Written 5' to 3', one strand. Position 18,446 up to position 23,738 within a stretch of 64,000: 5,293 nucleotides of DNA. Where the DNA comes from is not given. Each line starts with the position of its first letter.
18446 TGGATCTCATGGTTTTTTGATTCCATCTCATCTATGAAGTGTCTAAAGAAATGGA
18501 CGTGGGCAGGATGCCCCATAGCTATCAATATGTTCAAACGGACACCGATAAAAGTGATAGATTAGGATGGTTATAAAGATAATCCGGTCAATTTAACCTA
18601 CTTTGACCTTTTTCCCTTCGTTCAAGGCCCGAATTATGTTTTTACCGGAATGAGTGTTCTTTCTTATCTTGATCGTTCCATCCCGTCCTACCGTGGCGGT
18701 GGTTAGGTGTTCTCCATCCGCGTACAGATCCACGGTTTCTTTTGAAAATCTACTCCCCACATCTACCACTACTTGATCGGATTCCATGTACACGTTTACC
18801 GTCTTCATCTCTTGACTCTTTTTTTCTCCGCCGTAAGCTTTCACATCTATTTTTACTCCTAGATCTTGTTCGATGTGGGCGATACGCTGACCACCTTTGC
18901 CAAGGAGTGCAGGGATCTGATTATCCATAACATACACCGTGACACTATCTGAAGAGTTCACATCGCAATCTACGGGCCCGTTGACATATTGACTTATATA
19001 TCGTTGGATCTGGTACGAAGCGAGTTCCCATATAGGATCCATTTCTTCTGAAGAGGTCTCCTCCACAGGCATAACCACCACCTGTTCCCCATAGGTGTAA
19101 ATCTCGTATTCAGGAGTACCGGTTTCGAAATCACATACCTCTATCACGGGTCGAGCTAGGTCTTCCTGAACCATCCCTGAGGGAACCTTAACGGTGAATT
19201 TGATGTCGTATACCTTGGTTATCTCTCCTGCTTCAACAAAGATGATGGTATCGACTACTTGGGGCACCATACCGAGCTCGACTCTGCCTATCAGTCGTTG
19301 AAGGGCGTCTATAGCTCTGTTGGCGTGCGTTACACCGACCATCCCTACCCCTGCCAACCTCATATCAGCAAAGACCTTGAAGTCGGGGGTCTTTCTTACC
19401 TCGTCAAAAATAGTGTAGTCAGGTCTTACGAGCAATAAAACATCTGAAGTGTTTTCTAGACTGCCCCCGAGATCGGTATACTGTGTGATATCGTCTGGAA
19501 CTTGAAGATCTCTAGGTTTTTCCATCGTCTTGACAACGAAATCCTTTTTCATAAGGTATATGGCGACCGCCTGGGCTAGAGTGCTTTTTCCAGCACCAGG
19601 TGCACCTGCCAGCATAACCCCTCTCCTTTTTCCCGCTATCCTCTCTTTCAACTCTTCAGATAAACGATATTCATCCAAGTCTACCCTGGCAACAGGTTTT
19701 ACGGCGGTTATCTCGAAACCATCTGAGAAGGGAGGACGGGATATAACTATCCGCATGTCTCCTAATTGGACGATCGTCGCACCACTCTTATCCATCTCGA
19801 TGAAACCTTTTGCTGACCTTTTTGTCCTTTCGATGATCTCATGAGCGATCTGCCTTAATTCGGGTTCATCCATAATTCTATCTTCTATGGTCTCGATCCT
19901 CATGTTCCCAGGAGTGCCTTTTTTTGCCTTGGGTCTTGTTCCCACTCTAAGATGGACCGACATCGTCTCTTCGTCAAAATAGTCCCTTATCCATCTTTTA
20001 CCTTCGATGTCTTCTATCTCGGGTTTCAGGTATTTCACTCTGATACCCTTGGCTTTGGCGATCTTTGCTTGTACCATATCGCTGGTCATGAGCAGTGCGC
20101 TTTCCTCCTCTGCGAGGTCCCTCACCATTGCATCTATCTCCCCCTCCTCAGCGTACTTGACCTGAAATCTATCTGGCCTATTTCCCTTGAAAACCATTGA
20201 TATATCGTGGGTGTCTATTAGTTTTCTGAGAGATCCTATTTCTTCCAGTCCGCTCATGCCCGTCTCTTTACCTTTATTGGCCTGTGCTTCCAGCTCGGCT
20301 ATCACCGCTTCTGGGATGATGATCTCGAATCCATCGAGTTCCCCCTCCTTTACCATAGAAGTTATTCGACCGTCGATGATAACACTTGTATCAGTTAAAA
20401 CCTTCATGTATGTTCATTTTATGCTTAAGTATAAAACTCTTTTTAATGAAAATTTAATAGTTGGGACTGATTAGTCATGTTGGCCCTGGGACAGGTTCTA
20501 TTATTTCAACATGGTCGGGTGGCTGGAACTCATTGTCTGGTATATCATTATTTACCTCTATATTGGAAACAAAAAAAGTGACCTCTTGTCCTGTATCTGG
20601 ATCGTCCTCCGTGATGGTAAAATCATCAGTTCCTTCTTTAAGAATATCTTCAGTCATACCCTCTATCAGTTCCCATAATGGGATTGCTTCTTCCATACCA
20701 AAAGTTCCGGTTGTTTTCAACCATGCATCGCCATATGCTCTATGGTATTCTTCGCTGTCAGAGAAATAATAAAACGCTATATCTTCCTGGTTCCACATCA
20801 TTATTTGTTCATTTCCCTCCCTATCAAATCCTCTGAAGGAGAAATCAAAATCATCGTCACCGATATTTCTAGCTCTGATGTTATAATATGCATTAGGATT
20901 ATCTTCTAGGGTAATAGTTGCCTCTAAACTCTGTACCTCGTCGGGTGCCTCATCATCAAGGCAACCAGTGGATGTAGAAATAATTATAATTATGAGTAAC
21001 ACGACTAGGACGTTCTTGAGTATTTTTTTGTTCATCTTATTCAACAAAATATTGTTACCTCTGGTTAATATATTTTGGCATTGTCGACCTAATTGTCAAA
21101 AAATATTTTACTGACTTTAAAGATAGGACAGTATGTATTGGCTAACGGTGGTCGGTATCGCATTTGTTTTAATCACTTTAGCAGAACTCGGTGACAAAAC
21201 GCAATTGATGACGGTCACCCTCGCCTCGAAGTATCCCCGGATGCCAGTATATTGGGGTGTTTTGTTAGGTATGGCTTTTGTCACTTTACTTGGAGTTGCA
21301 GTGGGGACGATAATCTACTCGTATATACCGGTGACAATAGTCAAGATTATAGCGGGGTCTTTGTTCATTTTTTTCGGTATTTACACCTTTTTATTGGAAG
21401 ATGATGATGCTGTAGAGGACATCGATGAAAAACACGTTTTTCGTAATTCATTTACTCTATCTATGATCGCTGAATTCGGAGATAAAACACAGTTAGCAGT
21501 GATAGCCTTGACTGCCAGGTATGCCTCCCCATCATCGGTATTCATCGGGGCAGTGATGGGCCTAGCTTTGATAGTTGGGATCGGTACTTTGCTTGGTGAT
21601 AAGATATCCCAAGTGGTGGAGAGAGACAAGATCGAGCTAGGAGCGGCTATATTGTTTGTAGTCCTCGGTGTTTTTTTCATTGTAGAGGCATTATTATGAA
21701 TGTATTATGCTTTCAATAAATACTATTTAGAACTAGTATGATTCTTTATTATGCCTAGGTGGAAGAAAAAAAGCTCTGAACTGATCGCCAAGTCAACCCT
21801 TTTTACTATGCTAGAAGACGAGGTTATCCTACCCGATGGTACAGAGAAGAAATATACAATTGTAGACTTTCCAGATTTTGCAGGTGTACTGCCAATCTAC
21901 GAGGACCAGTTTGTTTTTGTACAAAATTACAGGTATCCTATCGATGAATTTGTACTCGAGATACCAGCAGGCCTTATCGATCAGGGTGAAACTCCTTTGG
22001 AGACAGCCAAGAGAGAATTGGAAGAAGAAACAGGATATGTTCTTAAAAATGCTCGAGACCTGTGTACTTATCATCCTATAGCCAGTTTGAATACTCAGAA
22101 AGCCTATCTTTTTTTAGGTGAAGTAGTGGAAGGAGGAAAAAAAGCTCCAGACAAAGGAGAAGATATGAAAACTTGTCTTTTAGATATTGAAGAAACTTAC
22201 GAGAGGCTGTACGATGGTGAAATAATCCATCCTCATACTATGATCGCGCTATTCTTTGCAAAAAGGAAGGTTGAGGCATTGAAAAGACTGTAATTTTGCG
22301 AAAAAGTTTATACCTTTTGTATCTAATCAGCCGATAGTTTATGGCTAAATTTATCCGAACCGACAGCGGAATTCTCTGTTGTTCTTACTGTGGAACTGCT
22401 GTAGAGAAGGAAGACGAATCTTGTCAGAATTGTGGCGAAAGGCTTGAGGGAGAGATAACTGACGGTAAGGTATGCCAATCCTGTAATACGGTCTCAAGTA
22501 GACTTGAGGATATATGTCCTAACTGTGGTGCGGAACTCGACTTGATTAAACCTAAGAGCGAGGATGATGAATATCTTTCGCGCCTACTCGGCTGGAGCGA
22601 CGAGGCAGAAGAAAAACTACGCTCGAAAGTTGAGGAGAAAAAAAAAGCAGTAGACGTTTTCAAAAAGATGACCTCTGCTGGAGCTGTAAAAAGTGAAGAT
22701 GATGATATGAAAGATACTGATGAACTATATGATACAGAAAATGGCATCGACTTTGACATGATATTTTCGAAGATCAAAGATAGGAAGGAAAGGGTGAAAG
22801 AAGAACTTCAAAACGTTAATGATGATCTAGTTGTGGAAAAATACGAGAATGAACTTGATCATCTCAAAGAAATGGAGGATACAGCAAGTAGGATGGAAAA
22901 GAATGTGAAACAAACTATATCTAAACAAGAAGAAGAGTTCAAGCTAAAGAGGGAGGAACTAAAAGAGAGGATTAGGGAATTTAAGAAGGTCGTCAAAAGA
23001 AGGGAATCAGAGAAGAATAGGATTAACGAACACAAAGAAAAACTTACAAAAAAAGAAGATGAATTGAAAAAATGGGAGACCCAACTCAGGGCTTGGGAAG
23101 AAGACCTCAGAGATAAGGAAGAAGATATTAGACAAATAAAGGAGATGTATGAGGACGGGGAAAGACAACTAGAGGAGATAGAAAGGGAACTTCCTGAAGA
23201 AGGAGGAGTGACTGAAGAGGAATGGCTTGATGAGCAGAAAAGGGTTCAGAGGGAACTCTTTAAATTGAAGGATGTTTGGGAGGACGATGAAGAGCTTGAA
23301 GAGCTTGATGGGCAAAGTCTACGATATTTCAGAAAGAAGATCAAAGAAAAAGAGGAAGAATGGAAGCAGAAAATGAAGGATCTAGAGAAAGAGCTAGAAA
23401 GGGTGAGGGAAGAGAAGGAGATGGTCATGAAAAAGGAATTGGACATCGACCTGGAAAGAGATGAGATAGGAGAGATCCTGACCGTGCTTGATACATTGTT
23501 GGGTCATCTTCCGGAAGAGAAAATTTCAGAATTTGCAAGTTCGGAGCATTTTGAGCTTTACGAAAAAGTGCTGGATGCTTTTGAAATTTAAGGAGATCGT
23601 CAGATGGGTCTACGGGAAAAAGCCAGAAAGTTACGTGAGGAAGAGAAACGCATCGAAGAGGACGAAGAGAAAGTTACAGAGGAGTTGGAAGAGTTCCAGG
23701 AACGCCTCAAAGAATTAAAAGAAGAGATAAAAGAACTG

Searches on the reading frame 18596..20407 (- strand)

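Call 10: search_protein_families(library=pfam, proteins=[window:18596-20407:-], max_evalue=0.001)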
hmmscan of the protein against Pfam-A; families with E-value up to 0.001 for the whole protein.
window:18596-20407:- (604 aa): 7 families
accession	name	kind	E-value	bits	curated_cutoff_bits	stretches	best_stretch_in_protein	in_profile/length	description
PF01850.27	PIN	-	1.7e-07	32.3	23.6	1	4-118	2-119/120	PIN domain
PF00437.27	T2SSE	-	3.6e-07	29.6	24.9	1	251-373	132-256/370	Type II/IV secretion system protein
PF00013.35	KH_1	-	1.1e-05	25.5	21.5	1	489-526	2-38/66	KH domain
PF20720.3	nSTAND3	-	2e-05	24.8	27.2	1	259-301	15-57/155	Novel STAND NTPase 3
PF13191.12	AAA_16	-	0.00017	22.5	32.6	1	251-375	14-126/167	AAA ATPase domain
PF07650.23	KH_2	-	0.00024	21.3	22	1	478-521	15-59/78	KH domain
PF13173.12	AAA_14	-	0.00034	21.1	27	1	262-346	3-80/129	AAA domain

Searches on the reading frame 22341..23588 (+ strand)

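Call 52: search_protein_families(library=pfam, proteins=[window:22341-23588:+], max_evalue=0.0001)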
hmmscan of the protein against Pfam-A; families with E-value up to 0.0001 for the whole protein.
window:22341-23588:+ (416 aa): 2 families
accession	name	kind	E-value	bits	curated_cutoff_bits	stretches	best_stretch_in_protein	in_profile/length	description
PF12773.13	DZR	-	5.8e-07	30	27.3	1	14-63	1-45/45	Double zinc ribbon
PF13248.11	Zn_ribbon_3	-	8.3e-06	25.5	27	0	14-35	5-26/26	zinc-ribbon domain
